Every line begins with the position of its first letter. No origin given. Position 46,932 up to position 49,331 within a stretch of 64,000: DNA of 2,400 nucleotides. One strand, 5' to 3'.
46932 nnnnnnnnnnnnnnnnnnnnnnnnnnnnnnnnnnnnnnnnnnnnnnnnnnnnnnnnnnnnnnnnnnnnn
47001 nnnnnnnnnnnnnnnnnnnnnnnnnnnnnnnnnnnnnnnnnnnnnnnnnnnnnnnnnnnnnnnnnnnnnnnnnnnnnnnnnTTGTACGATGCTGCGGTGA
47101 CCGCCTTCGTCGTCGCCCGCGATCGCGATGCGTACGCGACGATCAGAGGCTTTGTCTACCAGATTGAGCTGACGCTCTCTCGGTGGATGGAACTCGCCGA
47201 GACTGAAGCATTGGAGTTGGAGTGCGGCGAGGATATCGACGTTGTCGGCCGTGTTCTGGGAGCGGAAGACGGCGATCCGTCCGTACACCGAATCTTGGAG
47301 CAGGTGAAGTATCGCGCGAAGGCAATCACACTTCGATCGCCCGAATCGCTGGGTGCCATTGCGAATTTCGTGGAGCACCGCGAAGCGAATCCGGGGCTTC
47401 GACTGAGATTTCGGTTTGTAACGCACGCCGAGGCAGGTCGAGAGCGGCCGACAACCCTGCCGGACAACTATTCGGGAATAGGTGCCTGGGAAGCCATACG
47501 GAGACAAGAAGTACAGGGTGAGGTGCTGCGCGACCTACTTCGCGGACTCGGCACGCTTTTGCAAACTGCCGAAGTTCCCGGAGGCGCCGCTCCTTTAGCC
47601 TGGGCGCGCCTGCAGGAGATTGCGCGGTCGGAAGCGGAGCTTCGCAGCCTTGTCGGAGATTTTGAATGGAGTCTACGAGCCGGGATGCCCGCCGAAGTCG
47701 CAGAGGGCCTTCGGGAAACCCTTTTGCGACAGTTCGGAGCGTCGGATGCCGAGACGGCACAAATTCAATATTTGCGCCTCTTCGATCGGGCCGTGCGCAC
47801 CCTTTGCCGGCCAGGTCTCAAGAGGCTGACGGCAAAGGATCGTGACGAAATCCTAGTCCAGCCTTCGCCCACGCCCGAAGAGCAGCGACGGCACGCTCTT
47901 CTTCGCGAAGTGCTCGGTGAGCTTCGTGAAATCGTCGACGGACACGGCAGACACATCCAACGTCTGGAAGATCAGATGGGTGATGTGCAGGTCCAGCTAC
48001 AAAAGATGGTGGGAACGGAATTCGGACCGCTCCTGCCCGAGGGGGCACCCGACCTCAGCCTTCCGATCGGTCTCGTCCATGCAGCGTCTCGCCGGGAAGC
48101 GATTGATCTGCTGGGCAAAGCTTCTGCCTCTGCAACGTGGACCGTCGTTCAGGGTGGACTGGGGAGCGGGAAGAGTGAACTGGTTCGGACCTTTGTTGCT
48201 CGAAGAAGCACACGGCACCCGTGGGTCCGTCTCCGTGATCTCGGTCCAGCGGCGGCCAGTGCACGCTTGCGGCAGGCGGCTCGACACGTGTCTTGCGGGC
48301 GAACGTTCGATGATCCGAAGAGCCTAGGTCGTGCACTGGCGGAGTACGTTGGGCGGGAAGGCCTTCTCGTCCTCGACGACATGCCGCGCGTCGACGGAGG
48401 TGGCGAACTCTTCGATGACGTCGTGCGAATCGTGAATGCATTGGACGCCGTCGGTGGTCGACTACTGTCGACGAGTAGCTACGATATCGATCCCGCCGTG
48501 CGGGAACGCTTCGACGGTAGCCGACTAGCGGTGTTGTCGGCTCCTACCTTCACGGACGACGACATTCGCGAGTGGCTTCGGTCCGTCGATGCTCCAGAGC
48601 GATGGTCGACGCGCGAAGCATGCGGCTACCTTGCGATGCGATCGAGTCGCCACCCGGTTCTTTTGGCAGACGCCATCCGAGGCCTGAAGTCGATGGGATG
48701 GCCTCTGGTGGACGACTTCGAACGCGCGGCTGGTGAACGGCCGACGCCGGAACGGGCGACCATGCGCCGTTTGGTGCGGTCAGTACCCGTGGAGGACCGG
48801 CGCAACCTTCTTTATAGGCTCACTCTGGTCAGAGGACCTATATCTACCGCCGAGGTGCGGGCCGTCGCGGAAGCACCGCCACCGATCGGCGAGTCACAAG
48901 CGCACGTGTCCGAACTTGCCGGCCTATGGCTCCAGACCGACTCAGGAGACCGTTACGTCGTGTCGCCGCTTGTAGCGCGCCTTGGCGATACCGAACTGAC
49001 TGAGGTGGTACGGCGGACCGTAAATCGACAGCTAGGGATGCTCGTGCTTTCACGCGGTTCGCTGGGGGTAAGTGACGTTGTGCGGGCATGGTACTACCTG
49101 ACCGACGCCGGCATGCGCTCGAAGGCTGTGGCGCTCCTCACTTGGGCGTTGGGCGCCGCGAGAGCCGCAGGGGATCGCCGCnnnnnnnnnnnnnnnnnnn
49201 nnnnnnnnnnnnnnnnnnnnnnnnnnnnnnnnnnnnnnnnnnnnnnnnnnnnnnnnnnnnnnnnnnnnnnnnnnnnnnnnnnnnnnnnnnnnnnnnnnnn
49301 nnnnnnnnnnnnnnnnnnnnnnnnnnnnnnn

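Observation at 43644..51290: Lower-GC four-gene island: FRG, HEPN-like and SIR2_2 genes divergent from a Cap4-like-nuclease/STAND/helical-repeat giant; candidate composite defence system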

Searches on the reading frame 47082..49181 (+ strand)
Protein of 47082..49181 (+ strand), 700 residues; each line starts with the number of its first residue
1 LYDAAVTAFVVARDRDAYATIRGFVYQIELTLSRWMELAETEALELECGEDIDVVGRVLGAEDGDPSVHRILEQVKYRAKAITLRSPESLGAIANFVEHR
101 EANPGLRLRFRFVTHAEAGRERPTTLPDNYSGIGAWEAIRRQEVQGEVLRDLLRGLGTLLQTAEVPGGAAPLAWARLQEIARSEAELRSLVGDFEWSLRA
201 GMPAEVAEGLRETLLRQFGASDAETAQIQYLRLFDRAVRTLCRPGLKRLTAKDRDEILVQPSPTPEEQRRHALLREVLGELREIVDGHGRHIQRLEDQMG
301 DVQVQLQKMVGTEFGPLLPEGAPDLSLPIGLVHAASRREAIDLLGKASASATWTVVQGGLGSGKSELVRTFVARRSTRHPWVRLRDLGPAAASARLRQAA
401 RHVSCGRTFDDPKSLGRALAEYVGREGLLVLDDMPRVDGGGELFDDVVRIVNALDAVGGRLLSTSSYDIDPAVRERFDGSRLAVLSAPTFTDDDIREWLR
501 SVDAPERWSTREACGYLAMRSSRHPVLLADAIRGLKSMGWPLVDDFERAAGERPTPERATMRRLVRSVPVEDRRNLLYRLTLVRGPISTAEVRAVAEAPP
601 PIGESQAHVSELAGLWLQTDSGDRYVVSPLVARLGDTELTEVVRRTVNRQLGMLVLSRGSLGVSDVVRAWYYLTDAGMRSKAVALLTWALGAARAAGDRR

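Call 66: predict_structure(alignment_id=A6)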
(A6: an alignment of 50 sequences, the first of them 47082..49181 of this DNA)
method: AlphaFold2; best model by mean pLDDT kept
length: 700 residues; sequences in the alignment: 50
mean_pLDDT: 84.9   pTM: 0.54
mean pLDDT of the five models: 84.9, 83.3, 83.1, 82.9, 82.9
residues with pLDDT >= 90: 371; 70-90: 233; 50-70: 52; < 50: 44
segments of 3 or more residues with pLDDT < 50: 1-6, 59-65, 303-320, 551-556
pLDDT, mean of each block of 10 residues (from residue 1): 53 59 78 92 78 69 59 88 95 94 90 93 85 97 96 97 88 95 97 95 88 94 92 91 82 94 84 79 68 56 42 41 83 88 96 94 92 91 87 88 73 84 94 91 92 96 94 89 95 95 93 89 85 85 71 46 70 95 91 97 95 85 81 85 97 92 88 95 94 79
secondary structure, 60 per line:
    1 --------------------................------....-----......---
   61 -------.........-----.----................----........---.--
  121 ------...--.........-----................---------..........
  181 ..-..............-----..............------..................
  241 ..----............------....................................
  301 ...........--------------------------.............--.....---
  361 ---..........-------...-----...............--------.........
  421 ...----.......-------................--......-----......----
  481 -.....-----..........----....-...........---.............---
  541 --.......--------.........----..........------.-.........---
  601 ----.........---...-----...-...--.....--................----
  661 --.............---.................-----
elements in order (helices of 4 or more, strands of 3 or more residues): H21-36 E43-46 E52-57 E68-76 H87-102 E107-114 H132-140 H146-161 H171-182 H184-193 E194-197 H203-216 H223-242 E247-250 H251-258 H265-311 H338-350 E353-357 H364-373 E381-383 H389-403 H412-423 E428-434 H442-457 E460-465 H471-476 E482-486 H492-501 H506-509 H511-521 H525-537 H543-549 H558-566 H571-580 H589-597 H605-612 E617-619 E625-627 H634-638 H641-656 H663-675 H679-695

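Call 70: fold_search(model_id=the predicted structure, library=pdb)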
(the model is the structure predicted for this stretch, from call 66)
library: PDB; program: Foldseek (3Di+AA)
matches with E <= 10: 1571; with E <= 0.001: 432
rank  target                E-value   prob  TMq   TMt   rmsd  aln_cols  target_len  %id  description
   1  8dgc_A                3.4e-12  1.00  0.22  0.09  31.3       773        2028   13  Avs3 bound to phage PhiV-1 terminase (released 2022-08-03)
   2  8dgc_B                3.5e-10  1.00  0.21  0.08  28.9       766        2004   13  Avs3 bound to phage PhiV-1 terminase (released 2022-08-03)
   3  3sfz                  4.7e-10  1.00  0.39  0.25   5.4       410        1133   15  Crystal structure of full-length murine Apaf-1 (released 2011-08-24)
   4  1z6t_B                1.4e-09  1.00  0.38  0.44   5.7       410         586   13  Structure of the apoptotic protease-activating factor 1 bound to ADP (released 2005-04-19)
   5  8bob_C                3.8e-09  1.00  0.40  0.63   4.9       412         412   17  Structural basis for negative regulation of the maltose system (released 2023-10-18)
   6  2a5y_B                5.3e-09  1.00  0.22  0.29  26.0       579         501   12  Structure of a CED-4/CED-9 complex (released 2005-10-11)
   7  4m9s_A                6.4e-09  1.00  0.22  0.28  19.8       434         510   12  crystal structure of CED-4 bound CED-3 fragment (released 2013-10-23)
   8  4m9s_B                8.5e-09  1.00  0.21  0.28  26.6       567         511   12  crystal structure of CED-4 bound CED-3 fragment (released 2013-10-23)
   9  3shf                  9.3e-09  1.00  0.39  0.25   5.5       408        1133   14  Crystal structure of the R265S mutant of full-length murine Apaf-1 (released 2011-08-24)
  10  3j2t_A                2.1e-08  1.00  0.22  0.15  17.8       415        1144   14  An improved model of the human apoptosome (released 2013-04-10)
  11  3lqq_B                9.7e-08  1.00  0.21  0.27  25.6       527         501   12  Structure of the CED-4 Apoptosome (released 2010-04-28)
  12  8jns_D                1.0e-07  1.00  0.24  0.39  16.6       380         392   12  cryo-EM structure of a CED-4 hexamer (released 2023-06-28)
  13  3lqq_A                1.1e-07  1.00  0.21  0.27  25.8       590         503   12  Structure of the CED-4 Apoptosome (released 2010-04-28)
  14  7xc2_A                6.0e-07  1.00  0.25  0.21  22.8       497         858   12  Cryo EM structure of oligomeric complex formed by wheat CNL Sr35 and the effector AvrSr35 of the wheat stem rust patho (released 2022-09-21)
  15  8dgf_B                9.2e-07  1.00  0.20  0.10  30.5       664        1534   10  Avs4 bound to phage PhiV-1 portal (released 2022-08-03)
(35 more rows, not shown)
